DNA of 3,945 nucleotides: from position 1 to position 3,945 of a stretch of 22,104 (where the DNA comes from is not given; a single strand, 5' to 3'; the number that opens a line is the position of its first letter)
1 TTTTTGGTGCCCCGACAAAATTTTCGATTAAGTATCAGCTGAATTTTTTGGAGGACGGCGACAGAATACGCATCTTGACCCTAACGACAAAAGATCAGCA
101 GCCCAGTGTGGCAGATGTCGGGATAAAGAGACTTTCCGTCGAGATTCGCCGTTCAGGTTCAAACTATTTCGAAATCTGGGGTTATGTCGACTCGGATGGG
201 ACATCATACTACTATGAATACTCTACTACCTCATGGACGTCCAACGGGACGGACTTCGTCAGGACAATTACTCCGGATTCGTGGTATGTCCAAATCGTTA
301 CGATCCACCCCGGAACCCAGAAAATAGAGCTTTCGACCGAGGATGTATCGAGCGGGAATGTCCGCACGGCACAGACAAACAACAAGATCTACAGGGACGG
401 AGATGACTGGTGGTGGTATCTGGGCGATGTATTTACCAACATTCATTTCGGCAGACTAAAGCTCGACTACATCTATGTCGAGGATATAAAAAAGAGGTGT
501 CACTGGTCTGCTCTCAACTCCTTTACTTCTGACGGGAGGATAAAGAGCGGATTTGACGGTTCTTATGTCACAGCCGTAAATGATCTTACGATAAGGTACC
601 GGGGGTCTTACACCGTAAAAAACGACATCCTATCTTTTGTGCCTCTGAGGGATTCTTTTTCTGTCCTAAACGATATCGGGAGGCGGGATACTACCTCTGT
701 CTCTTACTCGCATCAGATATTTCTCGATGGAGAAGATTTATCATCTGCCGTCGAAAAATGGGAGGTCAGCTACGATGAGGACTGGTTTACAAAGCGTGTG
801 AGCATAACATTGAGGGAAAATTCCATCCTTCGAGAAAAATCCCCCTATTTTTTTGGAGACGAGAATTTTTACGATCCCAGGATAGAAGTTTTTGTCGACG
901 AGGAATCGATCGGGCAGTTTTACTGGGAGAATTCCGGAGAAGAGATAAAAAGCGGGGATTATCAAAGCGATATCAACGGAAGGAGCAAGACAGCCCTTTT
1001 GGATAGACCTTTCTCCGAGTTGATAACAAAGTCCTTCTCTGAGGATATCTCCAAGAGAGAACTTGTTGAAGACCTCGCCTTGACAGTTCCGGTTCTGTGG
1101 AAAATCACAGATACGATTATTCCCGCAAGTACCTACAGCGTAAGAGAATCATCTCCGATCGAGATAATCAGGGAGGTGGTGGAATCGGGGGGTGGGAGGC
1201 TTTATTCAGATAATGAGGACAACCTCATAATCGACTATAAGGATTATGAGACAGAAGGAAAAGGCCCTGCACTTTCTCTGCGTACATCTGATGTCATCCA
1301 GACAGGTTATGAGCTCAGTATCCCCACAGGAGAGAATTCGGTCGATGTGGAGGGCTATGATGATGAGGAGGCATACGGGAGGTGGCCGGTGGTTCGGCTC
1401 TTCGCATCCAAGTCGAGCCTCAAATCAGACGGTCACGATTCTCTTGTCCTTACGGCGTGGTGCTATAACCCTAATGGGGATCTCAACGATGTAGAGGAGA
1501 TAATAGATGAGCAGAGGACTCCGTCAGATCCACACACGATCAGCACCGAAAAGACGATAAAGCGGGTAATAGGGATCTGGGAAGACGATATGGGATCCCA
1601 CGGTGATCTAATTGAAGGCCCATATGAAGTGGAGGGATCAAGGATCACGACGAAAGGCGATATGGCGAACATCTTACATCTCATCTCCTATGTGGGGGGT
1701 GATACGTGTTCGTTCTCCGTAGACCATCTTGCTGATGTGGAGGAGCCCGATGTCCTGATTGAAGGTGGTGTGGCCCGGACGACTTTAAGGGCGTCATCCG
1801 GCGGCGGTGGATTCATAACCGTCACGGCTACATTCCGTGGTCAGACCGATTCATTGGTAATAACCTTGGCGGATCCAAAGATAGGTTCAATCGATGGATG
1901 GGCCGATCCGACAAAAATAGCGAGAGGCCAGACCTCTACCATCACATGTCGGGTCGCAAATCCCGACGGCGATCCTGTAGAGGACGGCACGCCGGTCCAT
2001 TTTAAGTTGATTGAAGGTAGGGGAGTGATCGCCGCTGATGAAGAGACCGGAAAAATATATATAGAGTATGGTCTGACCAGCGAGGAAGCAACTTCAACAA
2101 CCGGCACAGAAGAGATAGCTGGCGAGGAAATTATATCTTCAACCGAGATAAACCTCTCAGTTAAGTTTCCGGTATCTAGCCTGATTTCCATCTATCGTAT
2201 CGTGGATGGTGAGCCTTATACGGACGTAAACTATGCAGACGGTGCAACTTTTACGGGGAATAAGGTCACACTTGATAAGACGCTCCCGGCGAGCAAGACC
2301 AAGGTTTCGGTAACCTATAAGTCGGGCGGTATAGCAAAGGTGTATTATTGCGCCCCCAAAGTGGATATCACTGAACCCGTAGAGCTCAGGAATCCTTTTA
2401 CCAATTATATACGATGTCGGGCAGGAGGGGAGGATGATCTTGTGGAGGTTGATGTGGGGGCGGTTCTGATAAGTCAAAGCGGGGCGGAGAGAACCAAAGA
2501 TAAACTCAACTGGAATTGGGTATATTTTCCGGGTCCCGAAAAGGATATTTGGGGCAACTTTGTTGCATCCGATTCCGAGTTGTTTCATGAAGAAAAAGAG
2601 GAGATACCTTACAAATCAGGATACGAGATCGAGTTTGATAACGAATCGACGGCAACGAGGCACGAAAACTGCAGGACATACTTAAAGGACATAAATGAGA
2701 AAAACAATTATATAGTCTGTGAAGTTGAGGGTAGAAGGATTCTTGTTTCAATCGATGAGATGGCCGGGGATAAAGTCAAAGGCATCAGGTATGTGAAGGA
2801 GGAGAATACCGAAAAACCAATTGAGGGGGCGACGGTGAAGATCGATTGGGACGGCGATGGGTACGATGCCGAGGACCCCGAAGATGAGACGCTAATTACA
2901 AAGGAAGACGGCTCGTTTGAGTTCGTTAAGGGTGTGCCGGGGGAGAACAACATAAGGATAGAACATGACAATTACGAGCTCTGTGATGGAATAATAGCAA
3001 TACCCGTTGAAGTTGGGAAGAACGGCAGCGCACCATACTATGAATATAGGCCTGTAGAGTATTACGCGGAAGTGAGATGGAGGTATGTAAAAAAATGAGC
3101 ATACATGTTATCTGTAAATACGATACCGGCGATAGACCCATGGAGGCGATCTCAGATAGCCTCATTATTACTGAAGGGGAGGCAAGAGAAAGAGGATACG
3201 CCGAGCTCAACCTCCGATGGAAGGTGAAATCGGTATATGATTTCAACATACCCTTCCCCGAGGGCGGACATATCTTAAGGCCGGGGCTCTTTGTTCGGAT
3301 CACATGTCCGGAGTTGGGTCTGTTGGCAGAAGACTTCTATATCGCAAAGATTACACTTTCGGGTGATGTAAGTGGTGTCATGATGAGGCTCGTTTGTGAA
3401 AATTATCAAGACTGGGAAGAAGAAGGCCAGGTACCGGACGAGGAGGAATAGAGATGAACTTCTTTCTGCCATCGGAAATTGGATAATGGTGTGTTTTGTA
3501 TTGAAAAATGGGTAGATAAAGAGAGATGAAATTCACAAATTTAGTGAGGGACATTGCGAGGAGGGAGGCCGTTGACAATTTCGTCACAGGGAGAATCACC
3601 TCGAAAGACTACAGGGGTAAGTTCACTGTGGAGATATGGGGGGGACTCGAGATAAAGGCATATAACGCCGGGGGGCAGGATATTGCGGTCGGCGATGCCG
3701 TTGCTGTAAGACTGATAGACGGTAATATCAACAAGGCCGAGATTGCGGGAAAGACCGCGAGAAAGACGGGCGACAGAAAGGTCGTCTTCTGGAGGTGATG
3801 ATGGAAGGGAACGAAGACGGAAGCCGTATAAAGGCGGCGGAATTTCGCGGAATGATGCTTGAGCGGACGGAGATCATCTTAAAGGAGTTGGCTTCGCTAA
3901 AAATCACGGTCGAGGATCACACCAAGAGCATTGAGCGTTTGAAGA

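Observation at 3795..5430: Prophage lysis cassette with XhlA-like protein, signal-less M15 endolysin and a lipoprotein-plus-C-terminal-TM (u-spanin-like) protein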

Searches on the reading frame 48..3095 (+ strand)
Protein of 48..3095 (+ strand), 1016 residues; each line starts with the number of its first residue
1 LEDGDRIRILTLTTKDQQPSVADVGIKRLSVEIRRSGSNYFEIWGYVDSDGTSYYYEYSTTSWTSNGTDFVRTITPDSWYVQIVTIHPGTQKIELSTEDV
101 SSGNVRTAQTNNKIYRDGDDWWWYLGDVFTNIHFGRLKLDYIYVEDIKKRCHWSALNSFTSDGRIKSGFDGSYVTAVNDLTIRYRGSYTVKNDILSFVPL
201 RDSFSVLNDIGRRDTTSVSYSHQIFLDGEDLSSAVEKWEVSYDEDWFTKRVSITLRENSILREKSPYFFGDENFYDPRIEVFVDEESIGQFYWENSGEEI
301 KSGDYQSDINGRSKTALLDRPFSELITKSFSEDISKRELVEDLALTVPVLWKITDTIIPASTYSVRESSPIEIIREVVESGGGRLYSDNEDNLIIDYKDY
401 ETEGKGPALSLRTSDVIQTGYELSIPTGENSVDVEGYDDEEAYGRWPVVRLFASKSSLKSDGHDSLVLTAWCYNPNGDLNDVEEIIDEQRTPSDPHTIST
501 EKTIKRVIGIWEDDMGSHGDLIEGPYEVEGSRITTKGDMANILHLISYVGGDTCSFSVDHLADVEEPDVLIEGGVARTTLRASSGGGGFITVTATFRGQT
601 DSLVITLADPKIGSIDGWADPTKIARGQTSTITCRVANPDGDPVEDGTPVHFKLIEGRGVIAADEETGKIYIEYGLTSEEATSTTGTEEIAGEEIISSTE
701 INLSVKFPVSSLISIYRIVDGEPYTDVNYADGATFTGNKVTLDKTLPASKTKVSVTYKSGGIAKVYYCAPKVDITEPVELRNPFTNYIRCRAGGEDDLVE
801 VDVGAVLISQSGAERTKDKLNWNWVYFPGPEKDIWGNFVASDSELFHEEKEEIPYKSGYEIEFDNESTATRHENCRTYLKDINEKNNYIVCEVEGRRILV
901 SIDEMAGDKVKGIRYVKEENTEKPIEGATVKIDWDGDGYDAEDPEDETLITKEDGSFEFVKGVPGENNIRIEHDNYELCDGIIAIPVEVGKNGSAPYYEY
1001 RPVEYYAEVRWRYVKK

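Call 6: search_protein_families(library=pfam, proteins=[window:48-3095:+], max_evalue=1)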
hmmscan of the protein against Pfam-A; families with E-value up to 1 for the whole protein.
window:48-3095:+ (1016 aa): 3 families
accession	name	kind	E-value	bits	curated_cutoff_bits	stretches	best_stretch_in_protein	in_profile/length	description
PF13620.12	CarboxypepD_reg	-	0.00028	21.6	32.3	1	916-977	6-60/82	Carboxypeptidase regulatory-like domain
PF20598.4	DUF6795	-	0.12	13.1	27.4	1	922-961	9-45/103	Domain of unknown function (DUF6795)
PF10670.15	DUF4198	-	0.12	13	34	1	923-973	158-207/209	Domain of unknown function (DUF4198)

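Call 7: search_protein_families(library=phrogs, proteins=[window:48-3095:+], max_evalue=1)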
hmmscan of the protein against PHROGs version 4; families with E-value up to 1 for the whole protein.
window:48-3095:+ (1016 aa): 4 families
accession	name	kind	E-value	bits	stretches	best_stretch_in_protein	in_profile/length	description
phrog_6079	-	tail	1.1e-11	45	1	294-394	344-449/605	tail protein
phrog_1887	-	tail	3.5e-06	27.3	1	287-413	387-514/670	tail protein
phrog_24698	-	unknown function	4.5e-05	23.6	1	333-403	184-260/432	-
phrog_7088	-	unknown function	0.099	13.7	1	884-929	6-51/78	-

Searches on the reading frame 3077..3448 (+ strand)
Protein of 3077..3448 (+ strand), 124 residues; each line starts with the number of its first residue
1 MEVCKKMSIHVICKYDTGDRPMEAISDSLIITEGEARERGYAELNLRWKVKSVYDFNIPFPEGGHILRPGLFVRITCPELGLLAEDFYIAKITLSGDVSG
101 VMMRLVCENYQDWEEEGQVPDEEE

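Call 6: search_protein_families(library=pfam, proteins=[window:3077-3448:+], max_evalue=1)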
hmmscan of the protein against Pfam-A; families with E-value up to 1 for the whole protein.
window:3077-3448:+ (124 aa): 0 families

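Call 7: search_protein_families(library=phrogs, proteins=[window:3077-3448:+], max_evalue=1)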
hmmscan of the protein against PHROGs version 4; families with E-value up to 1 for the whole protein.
window:3077-3448:+ (124 aa): 2 families
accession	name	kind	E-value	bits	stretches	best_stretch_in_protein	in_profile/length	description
phrog_177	-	tail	0.00071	19.5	1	62-106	361-405/623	baseplate hub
phrog_6079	-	tail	0.064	12.8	1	17-74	511-567/605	tail protein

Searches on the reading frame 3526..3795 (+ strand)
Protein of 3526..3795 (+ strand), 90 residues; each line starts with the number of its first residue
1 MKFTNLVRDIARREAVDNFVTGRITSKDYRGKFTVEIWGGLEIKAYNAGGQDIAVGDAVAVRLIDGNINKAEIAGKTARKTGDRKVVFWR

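Call 6: search_protein_families(library=pfam, proteins=[window:3526-3795:+], max_evalue=1)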
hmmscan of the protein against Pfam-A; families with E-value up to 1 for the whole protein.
window:3526-3795:+ (90 aa): 1 family
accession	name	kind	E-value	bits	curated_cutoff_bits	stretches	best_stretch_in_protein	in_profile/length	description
PF08402.16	TOBE_2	-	0.0096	16.5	21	1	13-63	12-68/76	TOBE domain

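Call 7: search_protein_families(library=phrogs, proteins=[window:3526-3795:+], max_evalue=1)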
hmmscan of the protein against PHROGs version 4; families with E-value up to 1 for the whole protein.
window:3526-3795:+ (90 aa): 3 families
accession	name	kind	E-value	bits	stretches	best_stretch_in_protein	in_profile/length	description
phrog_4095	-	unknown function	0.039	14.6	1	8-77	123-190/234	-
phrog_13271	-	unknown function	0.041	14.9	1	2-49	21-68/82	-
phrog_35665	-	unknown function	0.056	14.2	1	10-63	118-173/185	-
